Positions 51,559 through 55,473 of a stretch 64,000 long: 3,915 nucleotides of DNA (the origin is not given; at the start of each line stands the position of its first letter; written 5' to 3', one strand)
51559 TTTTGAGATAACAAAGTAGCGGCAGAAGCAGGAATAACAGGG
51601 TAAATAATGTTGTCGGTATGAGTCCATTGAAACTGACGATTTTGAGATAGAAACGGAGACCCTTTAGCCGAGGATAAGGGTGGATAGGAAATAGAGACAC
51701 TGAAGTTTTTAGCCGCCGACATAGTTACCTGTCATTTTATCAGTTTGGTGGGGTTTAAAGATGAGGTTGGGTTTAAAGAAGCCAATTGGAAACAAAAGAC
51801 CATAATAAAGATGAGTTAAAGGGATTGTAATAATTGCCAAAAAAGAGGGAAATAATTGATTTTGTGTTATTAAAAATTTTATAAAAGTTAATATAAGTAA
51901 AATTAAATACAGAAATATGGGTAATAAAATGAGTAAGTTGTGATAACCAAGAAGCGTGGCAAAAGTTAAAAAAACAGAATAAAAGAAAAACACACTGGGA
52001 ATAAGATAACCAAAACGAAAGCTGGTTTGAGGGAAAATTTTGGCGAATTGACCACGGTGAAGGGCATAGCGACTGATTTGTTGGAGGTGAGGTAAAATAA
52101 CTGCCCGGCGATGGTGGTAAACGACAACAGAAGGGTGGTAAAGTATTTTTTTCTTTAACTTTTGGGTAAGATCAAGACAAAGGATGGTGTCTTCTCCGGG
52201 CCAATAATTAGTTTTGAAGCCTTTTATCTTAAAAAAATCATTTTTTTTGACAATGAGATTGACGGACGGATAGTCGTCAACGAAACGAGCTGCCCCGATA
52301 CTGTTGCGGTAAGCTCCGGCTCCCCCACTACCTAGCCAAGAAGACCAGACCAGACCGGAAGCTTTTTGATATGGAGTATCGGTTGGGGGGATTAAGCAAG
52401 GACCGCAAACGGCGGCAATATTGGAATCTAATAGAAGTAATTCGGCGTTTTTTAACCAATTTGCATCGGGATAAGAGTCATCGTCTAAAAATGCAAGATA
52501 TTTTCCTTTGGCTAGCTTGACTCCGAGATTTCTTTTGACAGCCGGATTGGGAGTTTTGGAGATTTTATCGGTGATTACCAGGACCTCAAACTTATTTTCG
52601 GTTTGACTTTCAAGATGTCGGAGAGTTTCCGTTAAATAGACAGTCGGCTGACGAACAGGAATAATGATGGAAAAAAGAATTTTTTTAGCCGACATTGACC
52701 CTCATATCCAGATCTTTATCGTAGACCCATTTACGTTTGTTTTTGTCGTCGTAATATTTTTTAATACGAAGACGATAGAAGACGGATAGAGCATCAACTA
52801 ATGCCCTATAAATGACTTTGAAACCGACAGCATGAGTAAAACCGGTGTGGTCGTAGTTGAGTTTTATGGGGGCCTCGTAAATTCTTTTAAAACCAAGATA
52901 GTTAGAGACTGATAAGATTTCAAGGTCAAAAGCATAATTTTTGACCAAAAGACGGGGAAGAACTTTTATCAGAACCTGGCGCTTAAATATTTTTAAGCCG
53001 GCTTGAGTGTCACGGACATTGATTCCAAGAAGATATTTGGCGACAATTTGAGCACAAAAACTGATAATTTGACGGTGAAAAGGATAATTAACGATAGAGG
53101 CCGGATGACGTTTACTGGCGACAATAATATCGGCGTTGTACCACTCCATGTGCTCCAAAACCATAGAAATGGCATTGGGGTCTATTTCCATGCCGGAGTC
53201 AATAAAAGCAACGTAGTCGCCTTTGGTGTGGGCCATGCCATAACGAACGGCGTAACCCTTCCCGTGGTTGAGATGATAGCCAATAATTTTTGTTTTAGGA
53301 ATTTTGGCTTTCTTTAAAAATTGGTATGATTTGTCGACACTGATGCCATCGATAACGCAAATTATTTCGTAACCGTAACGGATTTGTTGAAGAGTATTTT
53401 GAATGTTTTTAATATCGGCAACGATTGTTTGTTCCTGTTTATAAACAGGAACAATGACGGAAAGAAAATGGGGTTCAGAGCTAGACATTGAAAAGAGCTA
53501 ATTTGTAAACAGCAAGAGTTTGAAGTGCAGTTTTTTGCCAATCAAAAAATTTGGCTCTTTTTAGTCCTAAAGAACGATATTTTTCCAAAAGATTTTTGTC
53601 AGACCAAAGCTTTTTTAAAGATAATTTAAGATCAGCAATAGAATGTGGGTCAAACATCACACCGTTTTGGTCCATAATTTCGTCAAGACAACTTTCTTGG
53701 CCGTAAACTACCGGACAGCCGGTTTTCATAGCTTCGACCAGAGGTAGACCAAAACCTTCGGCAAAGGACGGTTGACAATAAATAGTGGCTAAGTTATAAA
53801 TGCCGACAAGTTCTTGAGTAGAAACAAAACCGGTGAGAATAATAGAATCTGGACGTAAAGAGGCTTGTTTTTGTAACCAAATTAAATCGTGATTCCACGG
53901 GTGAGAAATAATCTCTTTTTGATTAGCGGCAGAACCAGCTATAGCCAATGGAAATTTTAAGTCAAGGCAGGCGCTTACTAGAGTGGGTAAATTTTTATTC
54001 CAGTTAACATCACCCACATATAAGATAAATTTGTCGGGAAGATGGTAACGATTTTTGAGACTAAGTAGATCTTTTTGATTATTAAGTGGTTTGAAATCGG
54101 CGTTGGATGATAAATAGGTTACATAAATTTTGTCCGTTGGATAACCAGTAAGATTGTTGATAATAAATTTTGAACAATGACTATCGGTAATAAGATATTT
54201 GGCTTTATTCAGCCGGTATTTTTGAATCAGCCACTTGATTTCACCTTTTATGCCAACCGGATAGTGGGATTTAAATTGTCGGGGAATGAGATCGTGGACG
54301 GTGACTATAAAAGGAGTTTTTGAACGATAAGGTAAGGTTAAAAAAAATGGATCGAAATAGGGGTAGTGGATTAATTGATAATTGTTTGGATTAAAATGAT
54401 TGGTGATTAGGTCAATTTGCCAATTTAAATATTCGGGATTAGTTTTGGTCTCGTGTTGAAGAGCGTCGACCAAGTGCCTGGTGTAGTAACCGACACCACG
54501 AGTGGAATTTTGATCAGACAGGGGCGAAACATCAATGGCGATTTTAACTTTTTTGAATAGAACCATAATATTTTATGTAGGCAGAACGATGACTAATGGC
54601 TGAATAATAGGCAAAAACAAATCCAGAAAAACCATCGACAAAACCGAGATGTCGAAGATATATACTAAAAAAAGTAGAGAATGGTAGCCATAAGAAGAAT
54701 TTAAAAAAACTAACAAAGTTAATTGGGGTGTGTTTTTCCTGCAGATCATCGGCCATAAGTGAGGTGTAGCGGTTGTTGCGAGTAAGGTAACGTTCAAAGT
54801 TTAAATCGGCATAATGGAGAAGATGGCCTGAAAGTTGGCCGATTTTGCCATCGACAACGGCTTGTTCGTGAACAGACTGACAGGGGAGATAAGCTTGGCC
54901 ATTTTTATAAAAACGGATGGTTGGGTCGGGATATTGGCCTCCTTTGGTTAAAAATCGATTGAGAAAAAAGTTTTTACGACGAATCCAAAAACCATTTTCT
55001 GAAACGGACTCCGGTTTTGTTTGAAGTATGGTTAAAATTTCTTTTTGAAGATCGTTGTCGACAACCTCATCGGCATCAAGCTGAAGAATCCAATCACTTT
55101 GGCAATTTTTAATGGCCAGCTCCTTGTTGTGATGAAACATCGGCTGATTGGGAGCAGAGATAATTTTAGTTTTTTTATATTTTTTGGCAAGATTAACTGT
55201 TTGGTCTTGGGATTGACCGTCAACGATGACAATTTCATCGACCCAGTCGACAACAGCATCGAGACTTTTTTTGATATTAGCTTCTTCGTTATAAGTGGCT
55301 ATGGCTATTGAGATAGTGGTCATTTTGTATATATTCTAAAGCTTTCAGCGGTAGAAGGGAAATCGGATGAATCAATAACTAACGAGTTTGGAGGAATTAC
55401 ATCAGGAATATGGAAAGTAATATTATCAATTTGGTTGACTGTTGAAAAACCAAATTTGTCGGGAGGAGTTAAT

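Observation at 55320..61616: Tandem array of three PMT/ArnT-like GT-C paralogs plus a fourth related membrane protein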

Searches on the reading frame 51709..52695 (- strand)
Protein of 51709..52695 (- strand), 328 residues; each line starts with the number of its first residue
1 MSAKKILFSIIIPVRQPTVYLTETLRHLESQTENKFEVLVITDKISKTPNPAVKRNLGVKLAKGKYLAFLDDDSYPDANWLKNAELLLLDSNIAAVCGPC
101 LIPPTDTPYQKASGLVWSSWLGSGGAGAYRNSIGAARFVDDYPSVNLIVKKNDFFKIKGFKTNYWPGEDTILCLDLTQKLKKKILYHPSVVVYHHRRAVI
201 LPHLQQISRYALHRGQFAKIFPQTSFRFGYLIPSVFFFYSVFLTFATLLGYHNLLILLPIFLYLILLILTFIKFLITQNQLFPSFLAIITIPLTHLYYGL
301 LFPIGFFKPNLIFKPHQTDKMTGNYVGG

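Call 4: search_protein_families(library=pfam, proteins=[window:51709-52695:-], max_evalue=0.01)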
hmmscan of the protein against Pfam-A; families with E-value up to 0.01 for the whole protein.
window:51709-52695:- (328 aa): 3 families
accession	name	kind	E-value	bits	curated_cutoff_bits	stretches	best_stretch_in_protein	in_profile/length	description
PF00535.33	Glycos_transf_2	-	1.1e-10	42.2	23.3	1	51-102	66-117/168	Glycosyl transferase family 2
PF13632.12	Glyco_trans_2_3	-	4e-09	37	27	1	68-268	3-194/198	Glycosyl transferase family group 2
PF10111.15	Glyco_tranf_2_2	-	0.00049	20.1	27.3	0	47-82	65-100/276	Glycosyltransferase like family 2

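Call 33: search_solved_structures(query=window:51709-52695:-, max_evalue=0.001)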
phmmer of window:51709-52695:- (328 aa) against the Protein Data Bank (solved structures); distinct sequences matched with E-value up to 0.001: 4.
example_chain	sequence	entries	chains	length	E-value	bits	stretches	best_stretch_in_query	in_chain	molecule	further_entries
5hea_A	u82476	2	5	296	1.1e-05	28.4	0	49-92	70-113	Putative glycosyltransferase (GalT1)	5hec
2z87_A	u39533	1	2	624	0.00012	24.9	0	53-99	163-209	Chondroitin synthase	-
2z86_A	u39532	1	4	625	0.00012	24.9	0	53-99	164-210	Chondroitin synthase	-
5tze_C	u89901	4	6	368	0.00055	22.8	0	32-87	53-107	Glycosyl transferase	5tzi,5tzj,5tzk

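Call 46: search_protein_families(library=ncbifam, proteins=[window:51709-52695:-], max_evalue=0.00001)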
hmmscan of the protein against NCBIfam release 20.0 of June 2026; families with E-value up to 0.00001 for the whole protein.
window:51709-52695:- (328 aa): 5 families
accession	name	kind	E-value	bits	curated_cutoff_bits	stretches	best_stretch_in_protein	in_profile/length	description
TIGR03965.1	mycofact_glyco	equivalog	7.3e-21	74.6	280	1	32-216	125-302/467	mycofactocin biosynthesis glycosyltransferase MftF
NF041875.1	EPS_EpsD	equivalog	1.2e-12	47.9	370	1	51-211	67-224/325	exopolysaccharide biosynthesis glycosyltransferase EpsD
TIGR04283.1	glyco_like_mftF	equivalog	8.2e-10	38.6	182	0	9-45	2-37/221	TIGR04283 family arsenosugar biosynthesis glycosyltransferase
NF038302.1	EPS_HpsE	equivalog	2.5e-07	30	300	1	52-86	75-109/307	hormogonium polysaccharide biosynthesis glycosyltransferase HpsE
NF007482.0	PRK10073.1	equivalog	7.2e-06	25.2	423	0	52-74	74-96/334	glycosyltransferase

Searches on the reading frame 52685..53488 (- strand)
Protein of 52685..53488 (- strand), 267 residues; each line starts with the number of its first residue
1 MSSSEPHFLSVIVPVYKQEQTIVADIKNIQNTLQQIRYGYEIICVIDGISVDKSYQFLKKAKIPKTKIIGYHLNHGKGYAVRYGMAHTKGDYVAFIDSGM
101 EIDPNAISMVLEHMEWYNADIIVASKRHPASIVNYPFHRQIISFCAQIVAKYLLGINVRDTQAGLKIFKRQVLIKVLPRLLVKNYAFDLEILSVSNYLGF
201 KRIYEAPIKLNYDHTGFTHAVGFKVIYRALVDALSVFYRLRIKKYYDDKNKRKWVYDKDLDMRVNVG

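Call 4: search_protein_families(library=pfam, proteins=[window:52685-53488:-], max_evalue=0.01)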
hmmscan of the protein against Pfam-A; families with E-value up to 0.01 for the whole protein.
window:52685-53488:- (267 aa): 2 families
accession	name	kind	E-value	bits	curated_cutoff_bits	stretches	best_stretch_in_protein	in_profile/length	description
PF00535.33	Glycos_transf_2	-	5.3e-22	79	23.3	1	10-176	1-167/168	Glycosyl transferase family 2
PF10111.15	Glyco_tranf_2_2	-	0.0017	18.3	27.3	1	10-102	1-94/276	Glycosyltransferase like family 2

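Call 31: search_solved_structures(query=window:52685-53488:-, max_evalue=0.001, show_alignments=1)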
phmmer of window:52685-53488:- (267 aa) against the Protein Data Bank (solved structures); distinct sequences matched with E-value up to 0.001: 11.
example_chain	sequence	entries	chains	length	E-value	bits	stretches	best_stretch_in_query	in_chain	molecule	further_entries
5mlz_A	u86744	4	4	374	3.1e-10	43.2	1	9-174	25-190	Dolichol monophosphate mannose synthase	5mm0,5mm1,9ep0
5eke_A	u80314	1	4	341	5.8e-08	35.7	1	8-128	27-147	Uncharacterized glycosyltransferase sll0501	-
5ekp_C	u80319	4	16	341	5.9e-08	35.7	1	8-128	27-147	Uncharacterized glycosyltransferase sll0501 | Glycosyltransferase sll0501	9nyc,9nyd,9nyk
9nye_A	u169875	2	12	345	6e-08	35.7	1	8-128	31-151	Glycosyltransferase sll0501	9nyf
9hwj_A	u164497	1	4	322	6.7e-08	35.6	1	9-118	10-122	Undecaprenyl-phosphate 4-deoxy-4-formamido-L-arabinose transferase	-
9bhc_C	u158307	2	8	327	3.8e-07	33.1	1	9-112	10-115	Undecaprenyl-phosphate 4-deoxy-4-formamido-L-arabinose transferase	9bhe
8vxh_A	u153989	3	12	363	4.7e-07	32.8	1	9-112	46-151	Undecaprenyl-phosphate 4-deoxy-4-formamido-L-arabinose transferase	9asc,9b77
2z87_A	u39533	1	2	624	3.1e-06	30.1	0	8-114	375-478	Chondroitin synthase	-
2z86_A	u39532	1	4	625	3.1e-06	30.1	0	8-114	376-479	Chondroitin synthase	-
5hea_A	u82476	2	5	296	2.9e-05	26.9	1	8-103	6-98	Putative glycosyltransferase (GalT1)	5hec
3bcv_A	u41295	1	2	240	0.00021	24.1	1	9-124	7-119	Putative glycosyltransferase protein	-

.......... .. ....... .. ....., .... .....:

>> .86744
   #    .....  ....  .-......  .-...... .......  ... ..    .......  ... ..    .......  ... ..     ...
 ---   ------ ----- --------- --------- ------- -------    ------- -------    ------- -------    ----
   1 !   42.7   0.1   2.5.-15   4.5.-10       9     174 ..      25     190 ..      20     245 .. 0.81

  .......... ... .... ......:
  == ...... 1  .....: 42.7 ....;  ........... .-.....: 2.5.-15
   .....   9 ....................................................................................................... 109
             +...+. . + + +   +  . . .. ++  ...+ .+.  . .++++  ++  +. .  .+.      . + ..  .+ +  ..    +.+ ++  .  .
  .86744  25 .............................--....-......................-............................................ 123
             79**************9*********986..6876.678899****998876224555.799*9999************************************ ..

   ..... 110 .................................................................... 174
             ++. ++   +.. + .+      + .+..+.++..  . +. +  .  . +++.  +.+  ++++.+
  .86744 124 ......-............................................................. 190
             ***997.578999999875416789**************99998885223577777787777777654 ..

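Call 46: search_protein_families(library=ncbifam, proteins=[window:52685-53488:-], max_evalue=0.00001)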
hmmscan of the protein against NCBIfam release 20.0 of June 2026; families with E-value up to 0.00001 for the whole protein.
window:52685-53488:- (267 aa): 16 families
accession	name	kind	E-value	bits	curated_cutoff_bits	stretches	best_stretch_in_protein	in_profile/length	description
NF047588.1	GlcsyltransPgfSStrep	equivalog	9.3e-12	44.8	500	1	9-177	3-168/308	glycosyltransferase PgfS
TIGR03937.1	PgaC_IcaA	equivalog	1.4e-11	44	422.3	1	5-115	43-151/407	poly-beta-1,6-N-acetyl-D-glucosamine synthase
NF007482.0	PRK10073.1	equivalog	1.5e-11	43.9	423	1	6-121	5-117/334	glycosyltransferase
NF007986.1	PRK10714.1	equivalog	5.7e-11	42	529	1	9-122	8-122/316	undecaprenyl-phosphate 4-deoxy-4-formamido-L-arabinose transferase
TIGR03111.1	glyc2_xrt_Gpos1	hypoth_equivalog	1e-09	37.8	363.95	1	9-115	51-157/439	TIGR03111 family XrtG-associated glycosyltransferase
NF047683.1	TeichurnBiosyTuaG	equivalog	3.1e-09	36.8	400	1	8-115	7-112/252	teichuronic acid biosynthesis protein TuaG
TIGR04283.1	glyco_like_mftF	equivalog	3.1e-09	36.7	182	1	9-114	1-97/221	TIGR04283 family arsenosugar biosynthesis glycosyltransferase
NF010496.0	PRK13915.1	equivalog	7.5e-09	35.1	262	1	8-111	32-139/307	glucosyl-3-phosphoglycerate synthase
NF058614.1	PPMAGASynPpgS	equivalog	1.5e-08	34.4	370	1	11-213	4-199/226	polyprenyl-phospho-N-acetylgalactosaminyl synthase PpgS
NF041875.1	EPS_EpsD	equivalog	4.6e-08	32.8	370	1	9-136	1-126/325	exopolysaccharide biosynthesis glycosyltransferase EpsD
TIGR04182.1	glyco_TIGR04182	equivalog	6.1e-08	32.4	325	1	10-175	3-158/293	S-layer glycoprotein N-glycosyltransferase AglJ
TIGR04017.1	WcaA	equivalog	2.3e-07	30.7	495.75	1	8-119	6-115/279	colanic acid biosynthesis glycosyltransferase WcaA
NF007453.0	PRK10018.1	equivalog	1.6e-06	28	382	1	7-117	6-114/280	colanic acid biosynthesis glycosyltransferase WcaA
NF038299.1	EPS_HpsN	equivalog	1.8e-06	27.1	425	1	9-110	3-102/317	hormogonium polysaccharide biosynthesis glycosyltransferase HpsN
NF038302.1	EPS_HpsE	equivalog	5.8e-06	25.5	300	1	9-128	3-125/307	hormogonium polysaccharide biosynthesis glycosyltransferase HpsE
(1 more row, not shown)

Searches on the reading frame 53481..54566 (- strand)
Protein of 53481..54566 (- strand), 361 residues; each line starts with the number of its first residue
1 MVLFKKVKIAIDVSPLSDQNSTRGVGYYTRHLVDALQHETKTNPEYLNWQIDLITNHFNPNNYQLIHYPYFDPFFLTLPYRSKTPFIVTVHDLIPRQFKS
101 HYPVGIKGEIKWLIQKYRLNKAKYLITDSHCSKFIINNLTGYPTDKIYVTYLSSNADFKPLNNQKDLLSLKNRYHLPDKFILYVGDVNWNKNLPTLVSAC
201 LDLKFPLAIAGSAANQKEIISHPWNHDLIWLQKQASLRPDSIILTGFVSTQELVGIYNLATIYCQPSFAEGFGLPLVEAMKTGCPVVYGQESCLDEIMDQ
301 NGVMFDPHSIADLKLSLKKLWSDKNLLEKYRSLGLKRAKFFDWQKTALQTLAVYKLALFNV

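Call 4: search_protein_families(library=pfam, proteins=[window:53481-54566:-], max_evalue=0.01)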
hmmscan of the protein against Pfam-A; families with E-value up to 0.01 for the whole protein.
window:53481-54566:- (361 aa): 4 families
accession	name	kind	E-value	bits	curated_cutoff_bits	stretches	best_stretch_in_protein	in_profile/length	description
PF00534.26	Glycos_transf_1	-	3.6e-21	75.9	26.4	1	177-331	14-166/172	Glycosyl transferases group 1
PF13692.12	Glyco_trans_1_4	-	2e-16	61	27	1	179-323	2-142/142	Glycosyl transferases group 1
PF13439.12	Glyco_transf_4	-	1.6e-07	32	28.5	1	42-151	52-163/170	Glycosyltransferase Family 4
PF20706.3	GT4-conflict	-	2.6e-05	23.8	26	1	257-301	279-323/385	Family 4 Glycosyltransferase in conflict systems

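Call 46: search_protein_families(library=ncbifam, proteins=[window:53481-54566:-], max_evalue=0.00001)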
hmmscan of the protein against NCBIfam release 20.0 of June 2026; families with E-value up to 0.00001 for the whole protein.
window:53481-54566:- (361 aa): 15 families
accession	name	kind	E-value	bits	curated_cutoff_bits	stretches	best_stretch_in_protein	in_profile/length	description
TIGR04047.1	MSMEG_0565_glyc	hypoth_equivalog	2.3e-16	59.8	259.85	1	180-355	195-372/373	MSMEG_0565 family glycosyltransferase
TIGR02149.1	glgA_Coryne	subfamily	6.5e-15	55.1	302.4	1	82-355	105-388/391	glycogen synthase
TIGR03449.1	mycothiol_MshA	equivalog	8e-13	48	462.5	1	247-358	291-404/406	D-inositol-3-phosphate glycosyltransferase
TIGR04157.1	glyco_rSAM_CFB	subfamily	1.1e-11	44.4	400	1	116-301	164-342/406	TIGR04157 family glycosyltransferase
TIGR02468.1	sucrsPsyn_pln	equivalog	9.5e-11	40.2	1143.95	1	256-347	564-661/1051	sucrose-phosphate synthase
NF038295.1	EPS_HpsP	equivalog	1.5e-10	40.6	550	1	164-355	191-385/388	hormogonium polysaccharide biosynthesis glycosyltransferase HpsP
NF053787.1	GlcN_PG_synth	equivalog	1.2e-08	34.2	480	1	133-355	152-357/361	N-acetylglucosaminyl phosphatidylglycerol synthase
TIGR02472.1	sucr_P_syn_N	equivalog_domain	6.7e-08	31.8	576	1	261-348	342-432/439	sucrose-phosphate synthase, putative, glycosyltransferase domain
NF053513.1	Gtran_IagA_BgsA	equivalog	1.6e-07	30.6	460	1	111-355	97-329/333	LTA glycolipid anchor biosynthesis glycosyltransferase, IagA/BgsA family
NF041876.1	EPS_EpsE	equivalog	2.1e-07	30.5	400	1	225-335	262-373/389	exopolysaccharide biosynthesis GT4 family glycosyltransferase EpsE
TIGR03999.1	thiol_BshA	equivalog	7.3e-07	28.4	273.7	1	250-355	263-371/375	N-acetyl-alpha-D-glucosaminyl L-malate synthase BshA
NF049988.1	MGlcDAGSynMgs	equivalog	1.6e-06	27.7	400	1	236-337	266-367/398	alpha-monoglucosyldiacylglycerol synthase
NF049987.1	DaglGlyslTfaseDgs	equivalog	2.2e-06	26.8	500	0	62-319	43-291/332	processive diacylglycerol alpha-glucosyltransferase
NF038298.1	EPS_HpsO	equivalog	4e-06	25.9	575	1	114-355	139-385/388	hormogonium polysaccharide biosynthesis glycosyltransferase HpsO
NF050063.1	ProtGlycPglJ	equivalog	5.2e-06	25.9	500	1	171-351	187-360/363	N-acetylgalactosamine-N,N'-diacetylbacillosaminyl-diphospho-undecaprenol 4-alpha-N-acetylgalactosaminyltransferase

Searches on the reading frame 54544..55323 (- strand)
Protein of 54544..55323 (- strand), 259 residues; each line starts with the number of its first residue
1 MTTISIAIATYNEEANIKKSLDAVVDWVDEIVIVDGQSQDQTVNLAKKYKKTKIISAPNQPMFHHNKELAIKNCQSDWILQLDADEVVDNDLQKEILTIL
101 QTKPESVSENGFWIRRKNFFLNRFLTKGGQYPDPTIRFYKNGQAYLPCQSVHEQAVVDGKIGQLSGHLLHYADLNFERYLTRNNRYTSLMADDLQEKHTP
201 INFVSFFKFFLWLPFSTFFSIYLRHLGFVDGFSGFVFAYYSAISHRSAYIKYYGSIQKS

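Call 4: search_protein_families(library=pfam, proteins=[window:54544-55323:-], max_evalue=0.01)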
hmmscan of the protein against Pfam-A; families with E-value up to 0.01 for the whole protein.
window:54544-55323:- (259 aa): 3 families
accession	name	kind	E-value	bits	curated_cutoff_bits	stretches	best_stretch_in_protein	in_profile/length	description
PF00535.33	Glycos_transf_2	-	9.5e-19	68.4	23.3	1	5-107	1-111/168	Glycosyl transferase family 2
PF13704.12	Glyco_tranf_2_4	-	1.9e-06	28.7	27.5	1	12-91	2-87/98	Glycosyl transferase family 2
PF13641.12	Glyco_tranf_2_3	-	7.9e-05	23.2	27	1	4-104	3-116/230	Glycosyltransferase like family 2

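Call 32: search_solved_structures(query=window:54544-55323:-, max_evalue=0.001)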
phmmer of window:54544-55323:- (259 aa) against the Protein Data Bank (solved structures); distinct sequences matched with E-value up to 0.001: 4.
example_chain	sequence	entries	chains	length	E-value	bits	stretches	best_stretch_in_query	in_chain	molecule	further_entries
22ao_A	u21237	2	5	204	1.6e-11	47.4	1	4-197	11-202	GmaR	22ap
7msk_A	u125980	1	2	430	7.6e-09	38.6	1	3-89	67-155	Glyco_trans_2-like domain-containing protein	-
7msp_A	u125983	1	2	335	9.8e-07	31.7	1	3-96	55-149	SPbeta prophage-derived glycosyltransferase SunS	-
7msn_A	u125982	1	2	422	2.2e-06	30.6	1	3-96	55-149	SPbeta prophage-derived glycosyltransferase SunS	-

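Call 46: search_protein_families(library=ncbifam, proteins=[window:54544-55323:-], max_evalue=0.00001)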
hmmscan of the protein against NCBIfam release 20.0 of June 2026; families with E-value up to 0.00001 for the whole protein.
window:54544-55323:- (259 aa): 5 families
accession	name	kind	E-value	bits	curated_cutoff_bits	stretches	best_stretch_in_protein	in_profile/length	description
TIGR04195.1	S_glycosyl_SunS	equivalog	1.3e-12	47.3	350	1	3-91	58-147/421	SunS family peptide S-glycosyltransferase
TIGR04283.1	glyco_like_mftF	equivalog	1.6e-12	47.5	182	1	4-109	1-106/221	TIGR04283 family arsenosugar biosynthesis glycosyltransferase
NF038302.1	EPS_HpsE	equivalog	1.4e-07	30.8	300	1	4-105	3-116/307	hormogonium polysaccharide biosynthesis glycosyltransferase HpsE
TIGR03937.1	PgaC_IcaA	equivalog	2.8e-07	29.8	422.3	1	3-107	46-157/407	poly-beta-1,6-N-acetyl-D-glucosamine synthase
NF007482.0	PRK10073.1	equivalog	6.1e-06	25.5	423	1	2-107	6-117/334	glycosyltransferase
